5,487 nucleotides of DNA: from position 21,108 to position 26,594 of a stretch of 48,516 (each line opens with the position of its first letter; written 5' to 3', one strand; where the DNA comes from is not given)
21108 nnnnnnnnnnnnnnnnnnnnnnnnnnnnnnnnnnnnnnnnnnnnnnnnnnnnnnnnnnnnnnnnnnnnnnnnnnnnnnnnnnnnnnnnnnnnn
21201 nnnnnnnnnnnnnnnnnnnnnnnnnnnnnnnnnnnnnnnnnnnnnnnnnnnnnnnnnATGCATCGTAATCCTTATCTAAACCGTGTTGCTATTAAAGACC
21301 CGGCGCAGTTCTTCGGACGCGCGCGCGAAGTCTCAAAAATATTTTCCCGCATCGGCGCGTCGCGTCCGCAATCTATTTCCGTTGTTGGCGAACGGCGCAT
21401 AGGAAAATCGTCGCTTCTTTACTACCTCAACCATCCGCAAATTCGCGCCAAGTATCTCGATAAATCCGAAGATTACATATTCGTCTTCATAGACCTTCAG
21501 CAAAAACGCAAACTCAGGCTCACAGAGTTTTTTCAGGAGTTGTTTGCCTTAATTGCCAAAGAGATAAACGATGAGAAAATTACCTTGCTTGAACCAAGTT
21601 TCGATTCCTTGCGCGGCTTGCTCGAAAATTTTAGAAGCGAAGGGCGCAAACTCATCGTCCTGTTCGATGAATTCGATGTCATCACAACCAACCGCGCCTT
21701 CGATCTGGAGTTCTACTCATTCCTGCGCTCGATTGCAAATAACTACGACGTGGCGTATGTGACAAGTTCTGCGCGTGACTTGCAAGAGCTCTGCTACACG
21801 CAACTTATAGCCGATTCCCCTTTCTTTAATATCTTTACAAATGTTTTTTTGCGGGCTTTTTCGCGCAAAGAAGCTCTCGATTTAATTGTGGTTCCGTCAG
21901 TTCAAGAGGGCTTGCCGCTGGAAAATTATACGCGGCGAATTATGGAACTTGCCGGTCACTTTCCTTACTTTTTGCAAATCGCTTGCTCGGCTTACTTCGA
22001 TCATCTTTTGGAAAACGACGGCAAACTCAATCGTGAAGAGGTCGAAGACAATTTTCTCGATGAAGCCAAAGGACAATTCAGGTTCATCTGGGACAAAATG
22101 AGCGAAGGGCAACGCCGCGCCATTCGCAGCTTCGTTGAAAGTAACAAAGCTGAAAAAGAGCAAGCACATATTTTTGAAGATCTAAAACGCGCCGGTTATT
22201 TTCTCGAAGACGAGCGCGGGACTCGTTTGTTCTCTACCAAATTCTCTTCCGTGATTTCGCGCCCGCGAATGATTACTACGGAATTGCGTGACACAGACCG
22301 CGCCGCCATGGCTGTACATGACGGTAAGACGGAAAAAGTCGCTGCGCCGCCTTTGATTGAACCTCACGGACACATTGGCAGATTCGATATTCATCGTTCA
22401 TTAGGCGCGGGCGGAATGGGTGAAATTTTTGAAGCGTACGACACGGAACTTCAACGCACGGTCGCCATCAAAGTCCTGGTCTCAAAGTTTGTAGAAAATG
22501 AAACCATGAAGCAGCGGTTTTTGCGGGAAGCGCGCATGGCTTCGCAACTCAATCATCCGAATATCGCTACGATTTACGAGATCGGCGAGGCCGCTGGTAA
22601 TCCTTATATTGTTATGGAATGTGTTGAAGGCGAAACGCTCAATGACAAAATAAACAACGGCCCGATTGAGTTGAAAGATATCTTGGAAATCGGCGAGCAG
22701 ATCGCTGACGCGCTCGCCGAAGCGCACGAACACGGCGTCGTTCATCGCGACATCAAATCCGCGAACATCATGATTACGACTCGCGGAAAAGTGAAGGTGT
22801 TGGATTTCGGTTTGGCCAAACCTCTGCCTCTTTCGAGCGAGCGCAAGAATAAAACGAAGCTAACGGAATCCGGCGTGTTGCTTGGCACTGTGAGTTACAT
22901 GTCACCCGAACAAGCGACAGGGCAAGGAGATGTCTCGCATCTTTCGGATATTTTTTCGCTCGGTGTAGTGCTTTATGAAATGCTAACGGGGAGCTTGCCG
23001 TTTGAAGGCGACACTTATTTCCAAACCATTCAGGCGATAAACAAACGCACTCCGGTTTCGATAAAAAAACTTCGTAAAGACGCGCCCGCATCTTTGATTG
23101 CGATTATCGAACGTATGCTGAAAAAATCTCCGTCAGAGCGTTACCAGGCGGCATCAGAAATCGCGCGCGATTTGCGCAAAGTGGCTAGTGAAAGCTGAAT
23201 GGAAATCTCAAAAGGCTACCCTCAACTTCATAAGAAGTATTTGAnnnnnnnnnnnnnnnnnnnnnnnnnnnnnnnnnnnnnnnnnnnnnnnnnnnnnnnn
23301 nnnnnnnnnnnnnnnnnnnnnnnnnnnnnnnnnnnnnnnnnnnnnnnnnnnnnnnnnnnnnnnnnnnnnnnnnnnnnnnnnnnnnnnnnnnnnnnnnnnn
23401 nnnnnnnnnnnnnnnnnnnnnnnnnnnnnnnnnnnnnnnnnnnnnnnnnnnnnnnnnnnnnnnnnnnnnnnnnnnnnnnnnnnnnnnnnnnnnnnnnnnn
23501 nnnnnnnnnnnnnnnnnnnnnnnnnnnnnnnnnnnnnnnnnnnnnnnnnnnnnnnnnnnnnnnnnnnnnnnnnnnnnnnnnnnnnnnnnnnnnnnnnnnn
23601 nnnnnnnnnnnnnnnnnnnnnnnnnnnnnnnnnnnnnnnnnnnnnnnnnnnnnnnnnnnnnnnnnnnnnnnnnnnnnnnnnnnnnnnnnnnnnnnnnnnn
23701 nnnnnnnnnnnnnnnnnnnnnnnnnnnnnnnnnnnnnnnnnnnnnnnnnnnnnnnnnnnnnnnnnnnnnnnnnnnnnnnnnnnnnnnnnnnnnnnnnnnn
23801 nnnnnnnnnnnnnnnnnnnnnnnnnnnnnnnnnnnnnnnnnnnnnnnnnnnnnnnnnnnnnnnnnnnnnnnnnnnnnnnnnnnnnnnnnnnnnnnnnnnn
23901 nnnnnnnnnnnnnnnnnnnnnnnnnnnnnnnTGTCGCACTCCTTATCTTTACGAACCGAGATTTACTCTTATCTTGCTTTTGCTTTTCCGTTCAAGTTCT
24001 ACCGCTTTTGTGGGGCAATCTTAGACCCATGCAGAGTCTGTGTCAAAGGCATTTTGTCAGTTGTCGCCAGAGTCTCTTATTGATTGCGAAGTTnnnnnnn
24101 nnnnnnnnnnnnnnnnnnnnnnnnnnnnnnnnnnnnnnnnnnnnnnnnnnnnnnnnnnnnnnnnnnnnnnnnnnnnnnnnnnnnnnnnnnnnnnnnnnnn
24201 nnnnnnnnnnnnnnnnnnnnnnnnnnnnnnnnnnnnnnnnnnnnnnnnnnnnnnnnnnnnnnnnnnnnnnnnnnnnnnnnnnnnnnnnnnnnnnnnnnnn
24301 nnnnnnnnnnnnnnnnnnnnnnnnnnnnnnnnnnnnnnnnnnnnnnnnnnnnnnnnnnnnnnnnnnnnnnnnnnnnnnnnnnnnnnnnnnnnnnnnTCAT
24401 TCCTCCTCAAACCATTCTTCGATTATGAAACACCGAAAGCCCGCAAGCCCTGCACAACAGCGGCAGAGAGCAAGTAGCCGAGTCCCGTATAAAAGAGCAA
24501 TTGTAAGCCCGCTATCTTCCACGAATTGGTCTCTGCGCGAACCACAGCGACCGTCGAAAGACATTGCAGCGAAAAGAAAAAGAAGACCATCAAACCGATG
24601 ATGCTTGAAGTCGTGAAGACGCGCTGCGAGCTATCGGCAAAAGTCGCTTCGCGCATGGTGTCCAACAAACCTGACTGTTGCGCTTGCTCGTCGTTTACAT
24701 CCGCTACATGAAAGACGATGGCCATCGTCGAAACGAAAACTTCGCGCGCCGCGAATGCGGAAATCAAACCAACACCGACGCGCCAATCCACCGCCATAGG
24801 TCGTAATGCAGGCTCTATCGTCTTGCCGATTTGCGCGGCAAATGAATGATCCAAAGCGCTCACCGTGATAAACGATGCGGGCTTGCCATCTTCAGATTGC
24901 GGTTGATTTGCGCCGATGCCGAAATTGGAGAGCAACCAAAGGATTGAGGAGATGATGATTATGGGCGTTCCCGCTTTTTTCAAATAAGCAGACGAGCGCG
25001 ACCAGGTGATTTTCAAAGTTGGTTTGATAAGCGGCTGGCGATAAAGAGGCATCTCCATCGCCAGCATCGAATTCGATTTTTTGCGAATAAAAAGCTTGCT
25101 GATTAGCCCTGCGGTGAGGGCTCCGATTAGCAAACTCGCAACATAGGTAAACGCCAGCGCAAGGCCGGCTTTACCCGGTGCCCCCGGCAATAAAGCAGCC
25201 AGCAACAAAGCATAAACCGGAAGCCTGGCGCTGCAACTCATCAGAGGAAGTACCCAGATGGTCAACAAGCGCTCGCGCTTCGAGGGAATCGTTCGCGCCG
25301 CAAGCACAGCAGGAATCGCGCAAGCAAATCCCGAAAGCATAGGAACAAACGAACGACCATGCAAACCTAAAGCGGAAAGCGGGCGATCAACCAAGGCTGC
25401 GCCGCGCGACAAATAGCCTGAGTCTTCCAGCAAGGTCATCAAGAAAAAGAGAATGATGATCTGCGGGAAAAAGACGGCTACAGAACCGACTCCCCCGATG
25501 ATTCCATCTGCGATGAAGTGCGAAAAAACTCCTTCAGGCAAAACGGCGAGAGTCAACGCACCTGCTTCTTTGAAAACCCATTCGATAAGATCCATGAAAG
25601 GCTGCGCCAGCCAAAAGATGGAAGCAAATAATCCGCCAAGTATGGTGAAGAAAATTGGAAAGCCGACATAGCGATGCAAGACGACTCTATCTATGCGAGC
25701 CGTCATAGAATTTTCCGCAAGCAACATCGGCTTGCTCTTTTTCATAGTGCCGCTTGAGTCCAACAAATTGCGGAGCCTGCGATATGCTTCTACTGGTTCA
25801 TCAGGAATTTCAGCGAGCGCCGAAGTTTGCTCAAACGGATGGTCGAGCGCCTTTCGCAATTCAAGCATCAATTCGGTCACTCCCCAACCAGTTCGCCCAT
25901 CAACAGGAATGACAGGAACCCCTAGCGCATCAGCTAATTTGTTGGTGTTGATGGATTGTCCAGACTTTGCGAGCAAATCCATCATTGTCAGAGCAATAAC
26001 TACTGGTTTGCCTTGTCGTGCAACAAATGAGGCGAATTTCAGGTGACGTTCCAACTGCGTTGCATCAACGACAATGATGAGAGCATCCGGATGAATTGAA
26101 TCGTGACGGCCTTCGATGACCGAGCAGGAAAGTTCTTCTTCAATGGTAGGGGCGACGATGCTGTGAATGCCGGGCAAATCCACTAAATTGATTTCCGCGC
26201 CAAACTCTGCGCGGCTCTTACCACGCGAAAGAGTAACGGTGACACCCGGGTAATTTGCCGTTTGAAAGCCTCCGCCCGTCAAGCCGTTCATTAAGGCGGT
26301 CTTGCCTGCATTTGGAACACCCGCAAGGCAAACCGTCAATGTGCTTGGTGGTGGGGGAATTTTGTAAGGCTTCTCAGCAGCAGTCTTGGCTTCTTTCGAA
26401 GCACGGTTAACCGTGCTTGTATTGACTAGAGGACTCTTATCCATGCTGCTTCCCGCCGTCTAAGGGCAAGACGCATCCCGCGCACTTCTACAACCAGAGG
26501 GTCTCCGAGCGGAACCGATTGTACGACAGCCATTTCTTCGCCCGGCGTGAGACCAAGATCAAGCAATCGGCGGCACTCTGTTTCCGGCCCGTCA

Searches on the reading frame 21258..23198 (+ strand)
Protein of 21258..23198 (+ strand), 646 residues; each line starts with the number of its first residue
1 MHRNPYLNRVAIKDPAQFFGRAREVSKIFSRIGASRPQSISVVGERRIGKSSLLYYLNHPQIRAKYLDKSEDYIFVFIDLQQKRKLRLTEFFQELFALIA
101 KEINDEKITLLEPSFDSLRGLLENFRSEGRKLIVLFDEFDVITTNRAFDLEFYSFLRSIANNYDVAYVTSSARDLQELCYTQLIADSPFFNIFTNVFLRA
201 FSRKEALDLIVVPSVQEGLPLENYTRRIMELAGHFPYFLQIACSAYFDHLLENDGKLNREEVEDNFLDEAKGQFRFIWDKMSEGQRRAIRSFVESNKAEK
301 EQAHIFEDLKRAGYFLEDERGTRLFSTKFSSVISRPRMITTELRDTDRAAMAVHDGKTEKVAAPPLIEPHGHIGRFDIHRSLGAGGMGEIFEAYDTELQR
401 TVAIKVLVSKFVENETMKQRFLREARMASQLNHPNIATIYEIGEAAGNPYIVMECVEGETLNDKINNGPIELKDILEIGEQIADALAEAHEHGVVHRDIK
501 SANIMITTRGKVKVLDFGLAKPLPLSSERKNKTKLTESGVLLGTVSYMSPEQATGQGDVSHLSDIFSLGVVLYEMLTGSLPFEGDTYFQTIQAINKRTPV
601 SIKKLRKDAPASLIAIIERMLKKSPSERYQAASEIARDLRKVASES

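Call 59: search_protein_families(library=pfam, proteins=[window:21258-23198:+], max_evalue=0.00001)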
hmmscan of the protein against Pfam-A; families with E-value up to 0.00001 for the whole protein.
window:21258-23198:+ (646 aa): 9 families
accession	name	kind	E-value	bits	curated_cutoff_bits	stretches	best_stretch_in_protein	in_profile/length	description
PF20702.3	nSTAND2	-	1.2e-67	228.5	24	1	34-288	1-269/279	Novel STAND NTPase 2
PF00069.31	Pkinase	-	2.8e-54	184.7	31.7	1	377-632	2-255/263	Protein kinase domain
PF07714.23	PK_Tyr_Ser-Thr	-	3.2e-40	138.5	23.1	1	378-631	3-251/258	Protein tyrosine and serine/threonine kinase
PF20703.3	nSTAND1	-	2e-08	34.7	27.1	1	12-229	10-216/379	Novel STAND NTPase 1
PF03109.22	ABC1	-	3.4e-08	33.4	22.9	1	404-524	93-218/244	ABC1 atypical kinase-like domain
PF01636.29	APH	-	5.4e-08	33.3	23.2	0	472-521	143-198/239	Phosphotransferase enzyme family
PF01637.24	ATPase_2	-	9.1e-07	29.3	33.2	1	18-158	1-141/225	ATPase domain predominantly from Archaea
PF13191.12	AAA_16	-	2.1e-06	28.8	32.6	0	17-141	1-143/167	AAA ATPase domain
PF13401.12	AAA_22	-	7e-06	26.8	27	0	36-167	4-118/130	AAA domain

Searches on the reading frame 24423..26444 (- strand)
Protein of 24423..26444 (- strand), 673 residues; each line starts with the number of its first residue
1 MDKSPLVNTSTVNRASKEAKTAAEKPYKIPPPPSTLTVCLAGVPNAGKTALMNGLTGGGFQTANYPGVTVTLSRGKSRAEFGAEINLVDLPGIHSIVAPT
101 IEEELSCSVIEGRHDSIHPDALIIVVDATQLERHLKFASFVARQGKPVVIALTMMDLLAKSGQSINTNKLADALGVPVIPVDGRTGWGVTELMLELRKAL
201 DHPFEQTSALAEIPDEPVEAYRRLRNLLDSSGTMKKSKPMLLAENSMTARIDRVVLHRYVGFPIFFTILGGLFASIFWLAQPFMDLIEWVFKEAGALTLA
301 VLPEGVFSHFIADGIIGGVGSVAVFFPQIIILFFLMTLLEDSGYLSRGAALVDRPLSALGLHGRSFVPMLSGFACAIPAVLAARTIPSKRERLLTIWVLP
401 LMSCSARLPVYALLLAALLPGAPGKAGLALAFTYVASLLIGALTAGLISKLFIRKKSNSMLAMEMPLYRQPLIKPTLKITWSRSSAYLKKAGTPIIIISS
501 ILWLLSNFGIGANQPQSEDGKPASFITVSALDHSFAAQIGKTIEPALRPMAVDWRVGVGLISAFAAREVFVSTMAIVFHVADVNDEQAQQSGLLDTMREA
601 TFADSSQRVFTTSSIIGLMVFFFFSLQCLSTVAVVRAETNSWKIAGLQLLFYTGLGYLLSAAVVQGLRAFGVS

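Call 59: search_protein_families(library=pfam, proteins=[window:24423-26444:-], max_evalue=0.00001)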
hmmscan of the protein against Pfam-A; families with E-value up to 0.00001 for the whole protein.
window:24423-26444:- (673 aa): 4 families
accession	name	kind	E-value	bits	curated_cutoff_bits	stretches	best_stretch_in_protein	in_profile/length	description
PF02421.24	FeoB_N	-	1.4e-39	135.6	27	1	37-193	2-153/156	Ferrous iron transport protein B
PF07670.19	Gate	-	1.3e-30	106.3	29.6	2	324-416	3-102/104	Nucleoside recognition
PF01926.29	MMR_HSR1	-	5.4e-16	59.1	21.9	1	37-153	1-112/113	50S ribosome-binding GTPase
PF07664.17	FeoB_C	-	2.6e-08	33.9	26.6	1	432-483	3-54/54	Ferrous iron transport protein B C terminus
